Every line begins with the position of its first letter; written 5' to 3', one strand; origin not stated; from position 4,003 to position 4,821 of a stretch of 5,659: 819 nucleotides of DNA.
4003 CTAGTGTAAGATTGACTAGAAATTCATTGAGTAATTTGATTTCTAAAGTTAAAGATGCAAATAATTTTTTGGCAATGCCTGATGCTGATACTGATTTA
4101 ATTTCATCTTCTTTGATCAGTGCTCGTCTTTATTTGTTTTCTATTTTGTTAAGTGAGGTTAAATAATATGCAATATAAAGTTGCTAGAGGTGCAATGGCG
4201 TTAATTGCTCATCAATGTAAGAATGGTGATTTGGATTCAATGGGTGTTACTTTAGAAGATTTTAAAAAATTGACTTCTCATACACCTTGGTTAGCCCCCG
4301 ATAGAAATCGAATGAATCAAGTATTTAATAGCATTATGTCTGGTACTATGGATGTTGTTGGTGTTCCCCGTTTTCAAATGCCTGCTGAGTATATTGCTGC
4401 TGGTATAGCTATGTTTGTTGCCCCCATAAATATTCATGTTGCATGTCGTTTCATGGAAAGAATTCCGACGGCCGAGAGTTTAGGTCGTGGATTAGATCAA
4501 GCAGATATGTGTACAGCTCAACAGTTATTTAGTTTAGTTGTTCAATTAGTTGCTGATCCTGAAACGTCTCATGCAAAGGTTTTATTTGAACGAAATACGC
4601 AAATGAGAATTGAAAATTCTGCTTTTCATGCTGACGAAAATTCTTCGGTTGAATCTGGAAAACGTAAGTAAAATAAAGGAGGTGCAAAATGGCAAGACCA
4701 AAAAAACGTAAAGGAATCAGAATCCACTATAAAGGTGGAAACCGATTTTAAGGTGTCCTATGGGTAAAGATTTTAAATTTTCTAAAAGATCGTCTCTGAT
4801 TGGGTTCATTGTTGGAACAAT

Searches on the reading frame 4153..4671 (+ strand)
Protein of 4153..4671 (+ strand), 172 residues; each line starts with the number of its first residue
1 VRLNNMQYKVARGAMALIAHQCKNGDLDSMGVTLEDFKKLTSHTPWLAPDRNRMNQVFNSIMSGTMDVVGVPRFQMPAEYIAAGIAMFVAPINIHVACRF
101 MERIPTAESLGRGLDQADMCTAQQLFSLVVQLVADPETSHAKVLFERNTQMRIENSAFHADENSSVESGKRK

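Call 7: search_protein_families(library=pfam, proteins=[window:4153-4671:+], max_evalue=0.1)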
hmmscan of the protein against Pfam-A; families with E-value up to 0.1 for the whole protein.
window:4153-4671:+ (172 aa): 1 family
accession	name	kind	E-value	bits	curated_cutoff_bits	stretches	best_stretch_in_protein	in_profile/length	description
PF02925.21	gpD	-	1e-19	71.4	25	1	30-132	25-125/141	Bacteriophage scaffolding protein D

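Call 8: search_protein_families(library=phrogs, proteins=[window:4153-4671:+], max_evalue=0.1)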
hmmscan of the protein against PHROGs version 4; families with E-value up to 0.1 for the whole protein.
window:4153-4671:+ (172 aa): 1 family
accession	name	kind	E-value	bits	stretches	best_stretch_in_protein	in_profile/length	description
phrog_1386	-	head and packaging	9.2e-47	159.6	1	4-157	3-153/156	head morphogenesis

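Call 13: find_related_loci(query=window:4153-4668:+, collection=viral_contigs, flank=6000)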
Query window:4153-4668:+ (172 aa) in viral_contigs; peptide patterns used: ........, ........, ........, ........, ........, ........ (x = any residue, [..] = any of these).
1 stretches matched a pattern, but none encodes a relative of the query by tblastn (E <= 1e-3).

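Call 17: find_related_loci(query=A1, collection=viral_contigs, flank=6000)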
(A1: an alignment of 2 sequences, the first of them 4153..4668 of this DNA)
Query A1 (172 aa) in viral_contigs; peptide patterns used: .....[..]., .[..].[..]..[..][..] (x = any residue, [..] = any of these).
157 stretches matched a pattern; 2 encode a relative of the query (tblastn E <= 1e-3); 2 distinct loci.
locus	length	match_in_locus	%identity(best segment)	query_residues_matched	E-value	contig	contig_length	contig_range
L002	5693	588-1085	64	6-171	2e-77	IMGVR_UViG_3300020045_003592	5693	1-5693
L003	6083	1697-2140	53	6-153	2e-53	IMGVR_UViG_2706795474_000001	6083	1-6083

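Call 18: search_dna_similar(query=window:4153-4668:+, collection=phages, mode=protein, max_rows=60, max_evalue=0.001)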
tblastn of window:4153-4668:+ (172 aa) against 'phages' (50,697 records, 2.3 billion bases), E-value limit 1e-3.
Records with a match: 585; places in all: 585; records where one place covers at least 80% of the query: 8.
Best place of each record, by identity: <60% 585.
By first word of the organism name: Enterobacteria 380; Escherichia 178; Eel 6; Microviridae 5; Salmonella 4; Sinsheimervirus 4; Vibrio 3; Shigella 2; Pectobacterium 1; Protaetiibacter 1; and 1 more.
By host as written in the record: Escherichia coli C 349; - 105; Escherichia coli 61; Salmonella sp. 34; Escherichia coli IJ1862 6; Salmonella enterica serovar Typhimurium 3; Ciona robusta 2; Escherichia coli MG1655 K12 2; and 19 more.
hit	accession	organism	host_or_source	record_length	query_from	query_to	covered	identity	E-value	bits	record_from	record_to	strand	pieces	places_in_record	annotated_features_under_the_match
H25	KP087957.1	Eel River basin pequenovirus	cold methane seep sediment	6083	6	153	86%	53.4%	5e-48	171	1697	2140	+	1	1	putative minor capsid protein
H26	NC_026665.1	Eel River basin pequenovirus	cold methane seep sediment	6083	6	153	86%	53.4%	5e-48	171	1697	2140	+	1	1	putative minor capsid protein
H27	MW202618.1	Microviridae sp.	Manatee Spring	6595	3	168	97%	40.2%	2e-32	127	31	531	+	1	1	scaffold protein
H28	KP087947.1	Eel River basin pequenovirus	cold methane seep sediment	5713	13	157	84%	45.2%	2e-30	121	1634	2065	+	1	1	putative minor capsid protein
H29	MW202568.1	Microviridae sp.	Manatee Spring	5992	4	172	98%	30.3%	1e-13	73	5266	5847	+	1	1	scaffold protein | hypothetical protein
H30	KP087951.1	Eel River basin pequenovirus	cold methane seep sediment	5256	6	147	83%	35.1%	2e-18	87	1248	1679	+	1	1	putative minor capsid protein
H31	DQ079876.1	Escherichia phage ID62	-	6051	30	165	79%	35.0%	2e-16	81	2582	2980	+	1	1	D: gpD | E: gpE | J: gpJ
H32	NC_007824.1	Escherichia phage ID62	-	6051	30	165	79%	35.0%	2e-16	81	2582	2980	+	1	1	D: gpD | E: gpE | J: gpJ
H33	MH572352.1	Microviridae sp.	Ciona robusta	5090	4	154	88%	31.4%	1e-22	99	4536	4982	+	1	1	external scaffolding protein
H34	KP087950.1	Eel River basin pequenovirus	cold methane seep sediment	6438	23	170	86%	29.5%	7e-11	65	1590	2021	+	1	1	putative minor capsid protein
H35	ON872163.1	Pectobacterium phage Mimer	Pectobacterium carotovorum spsb. ...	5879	5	134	76%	33.1%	2e-15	79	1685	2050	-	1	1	external scaffolding protein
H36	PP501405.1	Salmonella phage SP14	Salmonella enterica subsp. enterica ...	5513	30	134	61%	40.1%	1e-12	126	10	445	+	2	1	scaffolding protein D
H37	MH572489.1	Microviridae sp.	Ciona robusta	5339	6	133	74%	32.6%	8e-12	68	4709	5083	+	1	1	external scaffolding protein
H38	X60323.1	Escherichia phage phiK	-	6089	30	134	61%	39.0%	9e-17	82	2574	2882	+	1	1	D: CDS | E: CDS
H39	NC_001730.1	Escherichia phage phiK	-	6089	30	134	61%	39.0%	9e-17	82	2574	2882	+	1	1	D: hypothetical protein | E: hypothetical protein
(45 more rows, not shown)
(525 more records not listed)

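Call 28: find_related_loci(query=A2, collection=metagenome_contigs, flank=6000)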
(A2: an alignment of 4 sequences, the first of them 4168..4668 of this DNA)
Query A2 (167 aa) in metagenome_contigs; peptide patterns used: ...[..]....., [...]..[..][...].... (x = any residue, [..] = any of these).
192 stretches matched a pattern; 2 encode a relative of the query (tblastn E <= 1e-3); 2 distinct loci.
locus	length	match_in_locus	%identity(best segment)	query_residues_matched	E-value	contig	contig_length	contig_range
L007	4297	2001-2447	58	1-149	8e-60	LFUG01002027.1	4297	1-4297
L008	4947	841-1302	37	2-151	1e-32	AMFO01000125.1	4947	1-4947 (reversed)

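Call 35: find_homologous_proteins(query=A2, max_evalue=0.00001)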
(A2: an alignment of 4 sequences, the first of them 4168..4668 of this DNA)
Query A2 (4 sequences) (167 aa, profile of the alignment): 82 proteins with E <= 0.00001 among 2762 candidates.
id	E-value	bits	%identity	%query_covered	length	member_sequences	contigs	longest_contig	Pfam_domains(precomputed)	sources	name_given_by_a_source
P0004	2.4e-87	309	100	100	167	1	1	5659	PF02925.22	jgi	-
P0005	1.4e-84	300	64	99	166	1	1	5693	PF02925.22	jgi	-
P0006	1.7e-80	287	53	89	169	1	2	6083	PF02925.22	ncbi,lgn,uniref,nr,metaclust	ncbi:putative minor capsid protein [Eel River basin pequenovirus]|uniref:putative minor capsid prote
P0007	4.9e-72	259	64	94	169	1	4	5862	PF02925.22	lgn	-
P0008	1.1e-71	258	66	99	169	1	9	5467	PF02925.22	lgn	-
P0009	5.2e-71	256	66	99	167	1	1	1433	PF02925.22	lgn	-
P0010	7.6e-71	255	45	87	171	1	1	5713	PF02925.22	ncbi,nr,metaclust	ncbi:putative minor capsid protein [Eel River basin pequenovirus]|nr:putative minor capsid protein [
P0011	4.4e-69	250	61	99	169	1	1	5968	PF02925.22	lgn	-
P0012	6.2e-68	246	62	90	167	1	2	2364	PF02925.22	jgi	-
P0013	2.0e-63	231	55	95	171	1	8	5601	PF02925.22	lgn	-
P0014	4.1e-63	230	58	96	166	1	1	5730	PF02925.22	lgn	-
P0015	1.2e-62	229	58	100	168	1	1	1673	PF02925.22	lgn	-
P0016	1.7e-62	228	55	100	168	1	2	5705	PF02925.22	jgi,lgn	jgi:hypothetical protein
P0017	3.2e-61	224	53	99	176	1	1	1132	PF02925.22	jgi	-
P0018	8.4e-61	223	59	90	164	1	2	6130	PF02925.22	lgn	-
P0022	1.1e-57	213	52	90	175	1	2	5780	PF02925.22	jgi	-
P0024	7.5e-57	210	55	89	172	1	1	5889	PF02925.22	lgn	-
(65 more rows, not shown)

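Call 36: find_encoding_contigs(protein=P0008, flank=6500, max_places=4)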
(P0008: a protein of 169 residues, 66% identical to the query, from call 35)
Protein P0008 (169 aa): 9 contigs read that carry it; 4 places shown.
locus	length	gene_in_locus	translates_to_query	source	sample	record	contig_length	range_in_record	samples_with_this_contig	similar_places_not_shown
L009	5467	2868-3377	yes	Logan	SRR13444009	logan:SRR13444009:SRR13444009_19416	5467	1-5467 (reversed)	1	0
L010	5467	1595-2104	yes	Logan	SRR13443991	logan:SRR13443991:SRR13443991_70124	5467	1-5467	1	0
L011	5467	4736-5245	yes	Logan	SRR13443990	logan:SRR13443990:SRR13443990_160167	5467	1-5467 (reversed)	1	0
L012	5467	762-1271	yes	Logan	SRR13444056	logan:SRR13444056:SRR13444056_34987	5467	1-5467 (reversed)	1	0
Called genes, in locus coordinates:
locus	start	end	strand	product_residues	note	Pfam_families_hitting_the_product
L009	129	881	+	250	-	-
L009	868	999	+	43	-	-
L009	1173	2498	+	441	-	PF05840:Phage_GPA, PF23343:REP_ORF2-G2P (faint)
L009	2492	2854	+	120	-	-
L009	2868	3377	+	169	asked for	PF02925:gpD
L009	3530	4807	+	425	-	PF02305:Phage_F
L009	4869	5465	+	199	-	?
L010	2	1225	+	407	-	?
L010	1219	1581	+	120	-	-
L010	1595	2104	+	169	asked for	PF02925:gpD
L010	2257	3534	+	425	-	PF02305:Phage_F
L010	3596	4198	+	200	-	-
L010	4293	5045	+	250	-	-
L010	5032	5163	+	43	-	-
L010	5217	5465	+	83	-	?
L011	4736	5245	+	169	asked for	PF02925:gpD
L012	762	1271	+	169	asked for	PF02925:gpD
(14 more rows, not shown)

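Call 37: find_encoding_contigs(protein=P0007, flank=6500, max_places=3)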
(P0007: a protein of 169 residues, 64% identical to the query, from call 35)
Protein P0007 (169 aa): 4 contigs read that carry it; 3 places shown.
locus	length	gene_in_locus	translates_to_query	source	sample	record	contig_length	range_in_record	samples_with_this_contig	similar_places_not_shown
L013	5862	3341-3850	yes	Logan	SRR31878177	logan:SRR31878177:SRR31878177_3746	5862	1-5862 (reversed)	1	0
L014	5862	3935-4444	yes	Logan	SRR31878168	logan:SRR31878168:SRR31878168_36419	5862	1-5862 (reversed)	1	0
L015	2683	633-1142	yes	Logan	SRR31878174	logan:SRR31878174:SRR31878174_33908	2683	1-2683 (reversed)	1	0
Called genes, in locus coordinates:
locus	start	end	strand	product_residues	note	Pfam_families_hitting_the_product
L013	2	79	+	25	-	?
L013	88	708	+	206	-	-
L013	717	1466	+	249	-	-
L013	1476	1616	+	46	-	-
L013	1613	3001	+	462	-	PF05840:Phage_GPA (weak), PF23343:REP_ORF2-G2P (weak)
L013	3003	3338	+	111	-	-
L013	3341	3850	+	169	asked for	PF02925:gpD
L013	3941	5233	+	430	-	PF02305:Phage_F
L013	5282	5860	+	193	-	?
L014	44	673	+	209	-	-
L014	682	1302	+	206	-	-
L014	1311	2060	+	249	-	-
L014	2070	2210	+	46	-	-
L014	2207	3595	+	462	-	PF05840:Phage_GPA (weak), PF23343:REP_ORF2-G2P (weak)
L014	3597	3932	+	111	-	-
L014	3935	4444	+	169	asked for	PF02925:gpD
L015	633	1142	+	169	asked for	PF02925:gpD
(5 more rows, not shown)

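Call 38: find_encoding_contigs(protein=P0011, flank=6500, max_places=2)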
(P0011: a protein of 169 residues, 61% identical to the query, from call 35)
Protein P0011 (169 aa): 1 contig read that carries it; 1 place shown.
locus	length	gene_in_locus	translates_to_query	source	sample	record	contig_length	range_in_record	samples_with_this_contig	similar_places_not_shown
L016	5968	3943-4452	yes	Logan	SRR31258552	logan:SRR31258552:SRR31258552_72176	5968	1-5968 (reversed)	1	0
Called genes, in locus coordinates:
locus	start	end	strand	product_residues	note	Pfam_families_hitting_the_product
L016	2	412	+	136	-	?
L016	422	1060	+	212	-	-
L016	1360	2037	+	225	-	-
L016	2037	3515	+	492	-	PF05840:Phage_GPA, PF23343:REP_ORF2-G2P (faint)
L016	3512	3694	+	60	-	-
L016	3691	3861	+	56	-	-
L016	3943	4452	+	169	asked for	PF02925:gpD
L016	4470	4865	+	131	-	-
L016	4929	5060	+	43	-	-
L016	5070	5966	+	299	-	?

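Call 39: find_encoding_contigs(protein=P0014, flank=6500, max_places=1)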
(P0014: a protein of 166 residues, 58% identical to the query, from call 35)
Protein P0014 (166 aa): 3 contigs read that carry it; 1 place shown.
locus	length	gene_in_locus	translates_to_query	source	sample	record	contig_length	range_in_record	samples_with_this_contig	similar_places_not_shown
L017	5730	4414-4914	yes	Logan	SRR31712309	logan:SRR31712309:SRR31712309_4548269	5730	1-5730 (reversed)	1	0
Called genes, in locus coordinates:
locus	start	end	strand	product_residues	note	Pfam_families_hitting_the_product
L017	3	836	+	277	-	?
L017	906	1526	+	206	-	-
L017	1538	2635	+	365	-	-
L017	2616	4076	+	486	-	PF05840:Phage_GPA, PF23343:REP_ORF2-G2P (faint)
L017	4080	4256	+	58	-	-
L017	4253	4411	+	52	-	-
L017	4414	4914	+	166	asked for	PF02925:gpD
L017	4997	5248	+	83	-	-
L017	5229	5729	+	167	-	?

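Call 40: find_encoding_contigs(protein=P0018, flank=6500, max_places=1)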
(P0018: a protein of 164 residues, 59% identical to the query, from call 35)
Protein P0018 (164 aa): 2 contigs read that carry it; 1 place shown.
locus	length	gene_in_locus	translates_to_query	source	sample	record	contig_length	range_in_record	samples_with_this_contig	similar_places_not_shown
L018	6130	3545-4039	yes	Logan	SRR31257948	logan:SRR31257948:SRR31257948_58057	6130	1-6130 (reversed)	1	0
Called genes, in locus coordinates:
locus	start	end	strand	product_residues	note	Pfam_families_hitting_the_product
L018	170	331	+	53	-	-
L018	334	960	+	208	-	-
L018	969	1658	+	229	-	-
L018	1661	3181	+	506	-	PF05840:Phage_GPA, PF23343:REP_ORF2-G2P (weak)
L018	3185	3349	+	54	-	-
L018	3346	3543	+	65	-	-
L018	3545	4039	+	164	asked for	PF02925:gpD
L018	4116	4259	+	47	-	-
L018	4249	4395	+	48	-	-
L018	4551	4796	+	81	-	-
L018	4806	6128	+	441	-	PF02305:Phage_F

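Call 41: find_encoding_contigs(protein=P0013, flank=6500, max_places=2)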
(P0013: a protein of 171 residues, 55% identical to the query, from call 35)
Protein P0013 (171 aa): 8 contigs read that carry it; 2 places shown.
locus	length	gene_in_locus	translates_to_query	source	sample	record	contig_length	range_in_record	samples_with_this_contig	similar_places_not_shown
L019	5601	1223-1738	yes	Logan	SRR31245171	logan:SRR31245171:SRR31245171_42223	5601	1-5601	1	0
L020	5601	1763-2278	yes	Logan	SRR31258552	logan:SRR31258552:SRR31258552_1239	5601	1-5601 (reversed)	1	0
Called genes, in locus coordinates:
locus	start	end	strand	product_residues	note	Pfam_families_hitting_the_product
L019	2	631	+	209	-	?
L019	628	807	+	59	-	-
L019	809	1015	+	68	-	-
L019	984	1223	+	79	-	-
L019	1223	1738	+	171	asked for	PF02925:gpD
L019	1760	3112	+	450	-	PF02305:Phage_F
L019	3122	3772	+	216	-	-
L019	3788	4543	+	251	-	-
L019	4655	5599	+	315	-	?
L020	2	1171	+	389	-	?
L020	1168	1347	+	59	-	-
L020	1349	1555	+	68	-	-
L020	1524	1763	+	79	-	-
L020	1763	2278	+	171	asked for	PF02925:gpD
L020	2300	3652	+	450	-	PF02305:Phage_F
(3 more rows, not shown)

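Call 42: find_encoding_contigs(protein=P0016, flank=6500, max_places=1)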
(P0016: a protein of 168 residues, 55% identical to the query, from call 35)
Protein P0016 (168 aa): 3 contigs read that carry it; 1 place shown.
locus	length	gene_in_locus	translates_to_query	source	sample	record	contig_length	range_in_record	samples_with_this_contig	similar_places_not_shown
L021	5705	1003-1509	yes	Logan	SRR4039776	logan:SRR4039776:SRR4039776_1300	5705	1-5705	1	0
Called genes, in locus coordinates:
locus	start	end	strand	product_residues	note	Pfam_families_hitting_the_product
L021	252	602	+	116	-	PF02304:Phage_B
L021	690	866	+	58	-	-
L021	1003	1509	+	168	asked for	PF02925:gpD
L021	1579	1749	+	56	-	-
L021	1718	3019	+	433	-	PF02305:Phage_F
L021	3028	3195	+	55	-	-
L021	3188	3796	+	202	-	-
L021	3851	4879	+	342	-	PF04687:Microvir_H (weak)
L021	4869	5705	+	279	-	?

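Call 51: find_encoding_contigs(protein=P0012, flank=6500, max_places=2)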
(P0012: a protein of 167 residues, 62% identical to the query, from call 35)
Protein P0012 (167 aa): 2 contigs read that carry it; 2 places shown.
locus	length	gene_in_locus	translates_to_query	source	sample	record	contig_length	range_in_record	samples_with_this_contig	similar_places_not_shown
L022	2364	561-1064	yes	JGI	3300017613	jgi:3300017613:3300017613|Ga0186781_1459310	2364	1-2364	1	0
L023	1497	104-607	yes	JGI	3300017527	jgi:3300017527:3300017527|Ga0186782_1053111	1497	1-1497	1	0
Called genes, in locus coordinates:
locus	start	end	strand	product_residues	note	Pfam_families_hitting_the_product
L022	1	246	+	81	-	?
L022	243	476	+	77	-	-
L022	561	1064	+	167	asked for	PF02925:gpD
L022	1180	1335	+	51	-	-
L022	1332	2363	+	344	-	?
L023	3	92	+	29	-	?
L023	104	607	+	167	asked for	PF02925:gpD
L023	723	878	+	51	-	-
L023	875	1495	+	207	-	?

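Call 52: find_encoding_contigs(protein=P0009, flank=6500, max_places=1)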
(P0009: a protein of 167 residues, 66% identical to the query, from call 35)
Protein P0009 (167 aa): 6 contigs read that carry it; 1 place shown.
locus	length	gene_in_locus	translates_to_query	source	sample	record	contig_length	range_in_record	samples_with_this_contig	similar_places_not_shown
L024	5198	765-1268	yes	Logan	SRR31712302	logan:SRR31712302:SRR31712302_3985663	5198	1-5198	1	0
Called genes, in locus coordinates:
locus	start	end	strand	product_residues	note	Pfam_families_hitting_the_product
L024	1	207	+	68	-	?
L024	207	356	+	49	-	-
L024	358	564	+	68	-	-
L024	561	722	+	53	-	-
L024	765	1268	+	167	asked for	PF02925:gpD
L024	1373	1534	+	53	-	-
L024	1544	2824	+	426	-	PF02305:Phage_F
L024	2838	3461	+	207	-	-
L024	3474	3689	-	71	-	-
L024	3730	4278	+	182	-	-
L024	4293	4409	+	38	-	-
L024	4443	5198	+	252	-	?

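Call 53: find_encoding_contigs(protein=P0024, flank=6500, max_places=1)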
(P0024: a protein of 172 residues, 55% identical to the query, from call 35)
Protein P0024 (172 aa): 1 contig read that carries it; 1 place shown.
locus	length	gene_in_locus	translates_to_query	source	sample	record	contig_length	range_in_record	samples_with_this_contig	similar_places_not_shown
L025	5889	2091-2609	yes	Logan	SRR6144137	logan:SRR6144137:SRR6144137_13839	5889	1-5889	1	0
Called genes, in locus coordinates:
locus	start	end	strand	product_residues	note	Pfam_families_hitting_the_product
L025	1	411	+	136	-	?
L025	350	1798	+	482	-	PF23343:REP_ORF2-G2P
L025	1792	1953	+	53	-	-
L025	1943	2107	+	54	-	-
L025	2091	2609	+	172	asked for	PF02925:gpD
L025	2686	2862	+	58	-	-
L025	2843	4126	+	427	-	PF02305:Phage_F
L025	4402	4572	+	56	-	-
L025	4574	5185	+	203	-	-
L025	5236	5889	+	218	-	?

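Call 54: find_encoding_contigs(protein=P0022, flank=6500, max_places=1)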
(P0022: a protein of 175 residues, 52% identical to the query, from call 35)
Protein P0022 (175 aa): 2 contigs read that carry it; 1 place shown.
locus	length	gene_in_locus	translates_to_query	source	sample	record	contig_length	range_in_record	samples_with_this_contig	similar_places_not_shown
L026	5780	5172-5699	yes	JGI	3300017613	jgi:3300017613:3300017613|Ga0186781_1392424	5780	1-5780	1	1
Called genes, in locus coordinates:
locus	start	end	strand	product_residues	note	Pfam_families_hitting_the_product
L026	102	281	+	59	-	-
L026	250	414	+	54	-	-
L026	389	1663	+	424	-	PF02305:Phage_F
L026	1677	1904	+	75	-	-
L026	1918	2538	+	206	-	-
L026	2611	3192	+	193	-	-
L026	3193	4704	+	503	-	PF05840:Phage_GPA, PF23343:REP_ORF2-G2P (weak)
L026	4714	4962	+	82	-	-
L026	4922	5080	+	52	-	-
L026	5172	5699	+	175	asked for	PF02925:gpD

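Call 59: find_related_loci(query=A2, collection=genome_contigs, flank=8000)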
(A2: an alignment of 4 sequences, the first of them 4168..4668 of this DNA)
Query A2 (167 aa) in genome_contigs; peptide patterns used: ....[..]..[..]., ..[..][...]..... (x = any residue, [..] = any of these).
102 stretches matched a pattern, but none encodes a relative of the query by tblastn (E <= 1e-3).

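Call 103: search_protein_families(library=phrogs, proteins=[L024:1373-1531:+, L022:1180-1332:+, L025:2686-2859:+, L026:102-278:+, L017:4997-5245:+, L021:1579-1746:+, L002:1389-1520:+], max_evalue=0.05)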
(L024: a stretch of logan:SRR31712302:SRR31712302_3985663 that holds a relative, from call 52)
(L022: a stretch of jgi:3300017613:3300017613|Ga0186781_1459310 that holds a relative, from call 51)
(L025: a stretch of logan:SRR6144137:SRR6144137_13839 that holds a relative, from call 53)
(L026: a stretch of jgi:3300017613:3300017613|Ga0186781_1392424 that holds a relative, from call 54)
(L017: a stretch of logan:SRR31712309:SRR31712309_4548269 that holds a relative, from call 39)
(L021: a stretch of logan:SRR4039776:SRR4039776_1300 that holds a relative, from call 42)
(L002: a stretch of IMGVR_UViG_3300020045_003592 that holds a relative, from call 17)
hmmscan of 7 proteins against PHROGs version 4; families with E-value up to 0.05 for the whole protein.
L024:1373-1531:+ (53 aa): 0 families

L022:1180-1332:+ (51 aa): 0 families

L025:2686-2859:+ (58 aa): 0 families

L026:102-278:+ (59 aa): 0 families

L017:4997-5245:+ (83 aa): 1 family
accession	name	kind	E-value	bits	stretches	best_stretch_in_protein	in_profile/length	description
phrog_27887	-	unknown function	0.024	15.6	1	20-38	20-38/59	-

L021:1579-1746:+ (56 aa): 1 family
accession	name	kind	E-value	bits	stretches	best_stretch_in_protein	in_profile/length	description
phrog_739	-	lysis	0.0033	18.6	1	1-54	2-53/122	Rz-like spanin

L002:1389-1520:+ (44 aa): 0 families
